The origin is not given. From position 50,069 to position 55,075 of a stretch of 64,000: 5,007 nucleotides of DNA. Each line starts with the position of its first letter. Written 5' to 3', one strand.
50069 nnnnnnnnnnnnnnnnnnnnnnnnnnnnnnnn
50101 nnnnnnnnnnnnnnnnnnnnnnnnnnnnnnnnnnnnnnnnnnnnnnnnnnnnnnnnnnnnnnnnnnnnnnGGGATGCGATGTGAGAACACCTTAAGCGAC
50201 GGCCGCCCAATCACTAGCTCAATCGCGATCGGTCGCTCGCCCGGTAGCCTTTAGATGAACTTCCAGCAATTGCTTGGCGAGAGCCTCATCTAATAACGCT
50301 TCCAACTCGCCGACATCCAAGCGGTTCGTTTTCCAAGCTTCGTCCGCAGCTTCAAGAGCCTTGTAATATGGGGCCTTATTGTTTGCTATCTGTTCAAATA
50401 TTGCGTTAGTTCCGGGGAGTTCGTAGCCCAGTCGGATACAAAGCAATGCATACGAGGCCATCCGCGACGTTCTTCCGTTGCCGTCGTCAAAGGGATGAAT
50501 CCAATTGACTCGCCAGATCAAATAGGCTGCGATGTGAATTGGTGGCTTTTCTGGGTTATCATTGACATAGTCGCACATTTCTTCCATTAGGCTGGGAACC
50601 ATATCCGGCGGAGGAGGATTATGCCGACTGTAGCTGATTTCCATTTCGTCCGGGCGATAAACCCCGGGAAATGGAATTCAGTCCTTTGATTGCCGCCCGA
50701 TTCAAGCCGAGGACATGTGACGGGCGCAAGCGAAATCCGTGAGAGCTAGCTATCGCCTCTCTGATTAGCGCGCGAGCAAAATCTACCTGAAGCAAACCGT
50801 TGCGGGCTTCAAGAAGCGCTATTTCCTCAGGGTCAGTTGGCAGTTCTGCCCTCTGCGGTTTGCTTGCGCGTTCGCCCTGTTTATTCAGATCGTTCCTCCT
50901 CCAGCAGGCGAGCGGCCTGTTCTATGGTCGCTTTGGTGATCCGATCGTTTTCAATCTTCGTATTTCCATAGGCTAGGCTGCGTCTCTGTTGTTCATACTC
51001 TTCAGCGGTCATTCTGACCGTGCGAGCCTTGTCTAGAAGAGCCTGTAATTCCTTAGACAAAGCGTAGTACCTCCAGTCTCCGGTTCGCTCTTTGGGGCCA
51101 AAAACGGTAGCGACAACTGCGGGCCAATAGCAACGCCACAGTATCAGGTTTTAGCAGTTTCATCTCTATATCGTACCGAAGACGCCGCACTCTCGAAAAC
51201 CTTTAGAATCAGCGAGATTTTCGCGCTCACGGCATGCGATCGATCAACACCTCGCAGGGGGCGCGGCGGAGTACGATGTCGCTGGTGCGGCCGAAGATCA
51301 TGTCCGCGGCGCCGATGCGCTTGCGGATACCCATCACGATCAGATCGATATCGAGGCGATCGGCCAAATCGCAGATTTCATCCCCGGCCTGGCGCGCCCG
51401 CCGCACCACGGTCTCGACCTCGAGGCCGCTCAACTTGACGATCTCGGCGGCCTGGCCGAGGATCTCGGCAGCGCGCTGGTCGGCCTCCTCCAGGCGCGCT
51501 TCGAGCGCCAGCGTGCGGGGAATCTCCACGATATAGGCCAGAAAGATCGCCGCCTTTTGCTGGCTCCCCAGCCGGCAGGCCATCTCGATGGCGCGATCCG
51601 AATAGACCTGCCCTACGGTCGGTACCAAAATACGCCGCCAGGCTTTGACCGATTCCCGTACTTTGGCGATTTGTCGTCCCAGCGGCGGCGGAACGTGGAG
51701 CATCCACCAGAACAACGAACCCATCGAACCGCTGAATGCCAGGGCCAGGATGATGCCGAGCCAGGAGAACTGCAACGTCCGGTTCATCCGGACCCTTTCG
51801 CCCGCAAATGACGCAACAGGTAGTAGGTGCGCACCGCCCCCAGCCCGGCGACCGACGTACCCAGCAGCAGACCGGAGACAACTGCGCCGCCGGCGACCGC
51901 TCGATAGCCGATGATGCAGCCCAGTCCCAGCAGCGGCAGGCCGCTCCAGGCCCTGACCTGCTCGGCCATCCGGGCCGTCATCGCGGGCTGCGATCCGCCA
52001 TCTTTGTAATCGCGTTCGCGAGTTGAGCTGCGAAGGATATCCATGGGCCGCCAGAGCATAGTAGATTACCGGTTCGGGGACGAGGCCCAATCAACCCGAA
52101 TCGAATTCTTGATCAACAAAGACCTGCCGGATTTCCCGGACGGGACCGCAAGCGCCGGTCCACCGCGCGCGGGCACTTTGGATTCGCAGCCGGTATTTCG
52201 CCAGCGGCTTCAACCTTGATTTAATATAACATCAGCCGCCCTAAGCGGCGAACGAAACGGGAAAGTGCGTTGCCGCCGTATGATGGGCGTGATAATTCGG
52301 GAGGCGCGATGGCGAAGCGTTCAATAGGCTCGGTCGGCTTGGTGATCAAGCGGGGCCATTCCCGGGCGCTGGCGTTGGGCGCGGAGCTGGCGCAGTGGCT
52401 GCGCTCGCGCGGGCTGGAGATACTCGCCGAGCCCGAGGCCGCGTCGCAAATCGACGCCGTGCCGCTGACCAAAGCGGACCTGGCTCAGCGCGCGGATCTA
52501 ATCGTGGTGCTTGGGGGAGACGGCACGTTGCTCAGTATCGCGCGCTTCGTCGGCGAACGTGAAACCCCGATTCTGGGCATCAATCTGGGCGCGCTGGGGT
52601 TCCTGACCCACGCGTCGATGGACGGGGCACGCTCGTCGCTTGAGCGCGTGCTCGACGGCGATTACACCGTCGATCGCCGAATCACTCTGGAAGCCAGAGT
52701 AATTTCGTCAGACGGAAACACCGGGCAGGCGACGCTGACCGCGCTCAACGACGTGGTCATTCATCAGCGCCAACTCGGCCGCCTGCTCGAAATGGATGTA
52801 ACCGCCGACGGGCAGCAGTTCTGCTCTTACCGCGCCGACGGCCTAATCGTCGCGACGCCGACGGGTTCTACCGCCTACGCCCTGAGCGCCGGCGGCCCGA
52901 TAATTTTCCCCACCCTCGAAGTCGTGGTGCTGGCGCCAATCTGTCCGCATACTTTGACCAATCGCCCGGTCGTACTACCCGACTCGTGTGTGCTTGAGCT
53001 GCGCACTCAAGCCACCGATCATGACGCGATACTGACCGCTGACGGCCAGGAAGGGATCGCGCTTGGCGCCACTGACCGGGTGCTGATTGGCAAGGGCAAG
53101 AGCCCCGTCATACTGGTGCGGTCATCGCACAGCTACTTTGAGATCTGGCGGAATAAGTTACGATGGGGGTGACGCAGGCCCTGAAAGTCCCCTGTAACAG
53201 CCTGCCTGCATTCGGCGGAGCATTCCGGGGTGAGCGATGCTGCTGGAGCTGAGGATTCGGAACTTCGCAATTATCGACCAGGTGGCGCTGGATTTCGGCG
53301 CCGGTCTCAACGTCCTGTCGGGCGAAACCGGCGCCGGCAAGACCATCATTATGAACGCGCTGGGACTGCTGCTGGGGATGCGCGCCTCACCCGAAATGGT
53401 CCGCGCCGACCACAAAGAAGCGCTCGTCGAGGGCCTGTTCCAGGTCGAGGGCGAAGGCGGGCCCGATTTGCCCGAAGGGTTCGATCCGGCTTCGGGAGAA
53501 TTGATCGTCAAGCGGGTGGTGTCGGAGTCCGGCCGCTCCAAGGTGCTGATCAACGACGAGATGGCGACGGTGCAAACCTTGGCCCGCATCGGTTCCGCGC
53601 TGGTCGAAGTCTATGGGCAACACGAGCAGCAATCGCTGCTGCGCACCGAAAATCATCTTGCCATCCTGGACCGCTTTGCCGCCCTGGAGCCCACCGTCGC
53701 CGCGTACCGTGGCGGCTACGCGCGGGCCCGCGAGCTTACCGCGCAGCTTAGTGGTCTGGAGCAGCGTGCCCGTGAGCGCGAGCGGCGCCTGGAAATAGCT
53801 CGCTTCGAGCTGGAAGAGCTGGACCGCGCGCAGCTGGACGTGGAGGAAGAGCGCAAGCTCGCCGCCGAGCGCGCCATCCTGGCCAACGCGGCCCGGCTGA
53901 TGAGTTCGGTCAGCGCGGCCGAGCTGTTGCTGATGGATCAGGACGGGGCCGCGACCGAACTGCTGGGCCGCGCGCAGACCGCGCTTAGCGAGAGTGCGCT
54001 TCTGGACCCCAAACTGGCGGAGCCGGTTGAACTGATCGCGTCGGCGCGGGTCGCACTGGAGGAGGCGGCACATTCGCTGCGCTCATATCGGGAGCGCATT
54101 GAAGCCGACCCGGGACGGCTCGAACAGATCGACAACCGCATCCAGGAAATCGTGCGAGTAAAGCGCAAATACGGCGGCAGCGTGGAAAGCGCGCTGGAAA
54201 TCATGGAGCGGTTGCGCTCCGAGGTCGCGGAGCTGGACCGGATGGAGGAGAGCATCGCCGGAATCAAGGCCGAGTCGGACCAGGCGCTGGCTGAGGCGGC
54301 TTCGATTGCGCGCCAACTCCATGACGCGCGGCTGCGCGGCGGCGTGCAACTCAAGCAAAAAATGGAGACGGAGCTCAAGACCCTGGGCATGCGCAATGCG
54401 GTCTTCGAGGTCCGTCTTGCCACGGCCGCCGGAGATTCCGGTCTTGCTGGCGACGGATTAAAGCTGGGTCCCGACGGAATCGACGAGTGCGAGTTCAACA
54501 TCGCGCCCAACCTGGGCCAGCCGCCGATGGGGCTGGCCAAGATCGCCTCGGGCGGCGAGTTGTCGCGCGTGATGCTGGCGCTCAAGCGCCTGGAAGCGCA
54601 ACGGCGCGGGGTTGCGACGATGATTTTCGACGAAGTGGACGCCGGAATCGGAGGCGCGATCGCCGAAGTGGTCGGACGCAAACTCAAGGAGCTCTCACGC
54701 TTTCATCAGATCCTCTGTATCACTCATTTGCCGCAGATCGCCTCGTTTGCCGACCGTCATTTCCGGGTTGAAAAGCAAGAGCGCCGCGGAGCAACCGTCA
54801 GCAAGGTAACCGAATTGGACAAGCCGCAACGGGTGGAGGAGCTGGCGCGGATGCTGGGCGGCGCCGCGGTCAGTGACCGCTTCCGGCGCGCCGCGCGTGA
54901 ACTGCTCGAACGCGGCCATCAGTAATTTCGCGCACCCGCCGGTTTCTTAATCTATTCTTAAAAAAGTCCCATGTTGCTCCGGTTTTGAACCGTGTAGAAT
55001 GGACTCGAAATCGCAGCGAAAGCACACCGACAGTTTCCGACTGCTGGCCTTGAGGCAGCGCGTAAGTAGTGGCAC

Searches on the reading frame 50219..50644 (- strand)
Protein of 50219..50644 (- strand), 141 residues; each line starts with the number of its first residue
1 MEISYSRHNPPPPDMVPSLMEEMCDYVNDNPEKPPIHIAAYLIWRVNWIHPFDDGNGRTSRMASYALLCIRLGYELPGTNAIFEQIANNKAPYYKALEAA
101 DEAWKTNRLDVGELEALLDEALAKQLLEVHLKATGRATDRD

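Call 53: search_protein_families(library=pfam, proteins=[window:50219-50644:-], max_evalue=0.0001)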
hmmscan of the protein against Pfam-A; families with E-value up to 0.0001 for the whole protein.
window:50219-50644:- (141 aa): 1 family
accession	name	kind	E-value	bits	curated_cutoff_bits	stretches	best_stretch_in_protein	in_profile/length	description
PF02661.23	Fic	-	1.4e-17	64.8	24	1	7-68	33-93/93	Fic/DOC family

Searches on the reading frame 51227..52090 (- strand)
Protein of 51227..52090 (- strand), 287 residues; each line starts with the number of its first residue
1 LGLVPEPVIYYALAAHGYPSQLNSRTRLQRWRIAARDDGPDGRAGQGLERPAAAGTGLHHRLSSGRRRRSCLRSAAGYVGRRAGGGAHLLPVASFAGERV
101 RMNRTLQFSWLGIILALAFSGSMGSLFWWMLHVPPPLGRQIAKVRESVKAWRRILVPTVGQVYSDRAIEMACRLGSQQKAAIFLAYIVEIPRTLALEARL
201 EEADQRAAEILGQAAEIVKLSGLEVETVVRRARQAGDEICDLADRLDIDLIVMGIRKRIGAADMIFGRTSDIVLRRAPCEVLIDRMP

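Call 53: search_protein_families(library=pfam, proteins=[window:51227-52090:-], max_evalue=0.0001)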
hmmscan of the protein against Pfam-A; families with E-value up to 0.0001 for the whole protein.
window:51227-52090:- (287 aa): 1 family
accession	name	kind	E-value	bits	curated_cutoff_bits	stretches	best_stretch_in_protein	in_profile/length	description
PF00582.32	Usp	-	7.2e-24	85.4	24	1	151-283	2-139/141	Universal stress protein family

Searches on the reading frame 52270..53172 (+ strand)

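Call 53: search_protein_families(library=pfam, proteins=[window:52270-53172:+], max_evalue=0.0001)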
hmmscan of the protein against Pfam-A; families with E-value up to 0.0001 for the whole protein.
window:52270-53172:+ (300 aa): 2 families
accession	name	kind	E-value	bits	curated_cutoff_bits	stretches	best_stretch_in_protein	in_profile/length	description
PF20143.4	NAD_kinase_C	-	5.1e-34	117.2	23.7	1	159-284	1-125/126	ATP-NAD kinase C-terminal domain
PF01513.26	NAD_kinase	-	1.1e-20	74.7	25.5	1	22-132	1-130/130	ATP-NAD kinase N-terminal domain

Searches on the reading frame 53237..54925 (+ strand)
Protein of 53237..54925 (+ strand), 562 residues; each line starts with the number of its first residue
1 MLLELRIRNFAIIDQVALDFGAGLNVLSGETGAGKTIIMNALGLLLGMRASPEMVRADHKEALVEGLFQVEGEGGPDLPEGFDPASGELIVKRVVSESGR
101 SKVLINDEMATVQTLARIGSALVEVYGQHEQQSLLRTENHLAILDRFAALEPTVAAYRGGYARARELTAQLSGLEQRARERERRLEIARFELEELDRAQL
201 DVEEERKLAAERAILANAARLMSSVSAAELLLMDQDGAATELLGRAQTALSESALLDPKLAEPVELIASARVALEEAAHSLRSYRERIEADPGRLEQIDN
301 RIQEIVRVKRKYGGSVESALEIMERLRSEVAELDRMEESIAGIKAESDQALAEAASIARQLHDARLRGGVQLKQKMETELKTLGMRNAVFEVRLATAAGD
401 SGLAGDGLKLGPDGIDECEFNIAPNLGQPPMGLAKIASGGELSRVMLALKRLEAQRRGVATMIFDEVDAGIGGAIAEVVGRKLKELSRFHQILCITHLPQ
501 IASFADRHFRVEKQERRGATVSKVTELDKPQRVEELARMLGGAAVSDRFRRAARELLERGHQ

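Call 54: search_protein_families(library=pfam, proteins=[window:53237-54925:+], max_evalue=0.0001)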
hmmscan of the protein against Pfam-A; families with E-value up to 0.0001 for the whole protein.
window:53237-54925:+ (562 aa): 2 families
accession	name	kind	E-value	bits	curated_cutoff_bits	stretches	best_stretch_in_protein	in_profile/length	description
PF02463.25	SMC_N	-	1.3e-16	61.2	40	1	2-516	2-216/220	RecF/RecN/SMC N terminal domain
PF13476.12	AAA_23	-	7.2e-12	46.8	27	1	4-101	1-85/201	AAA domain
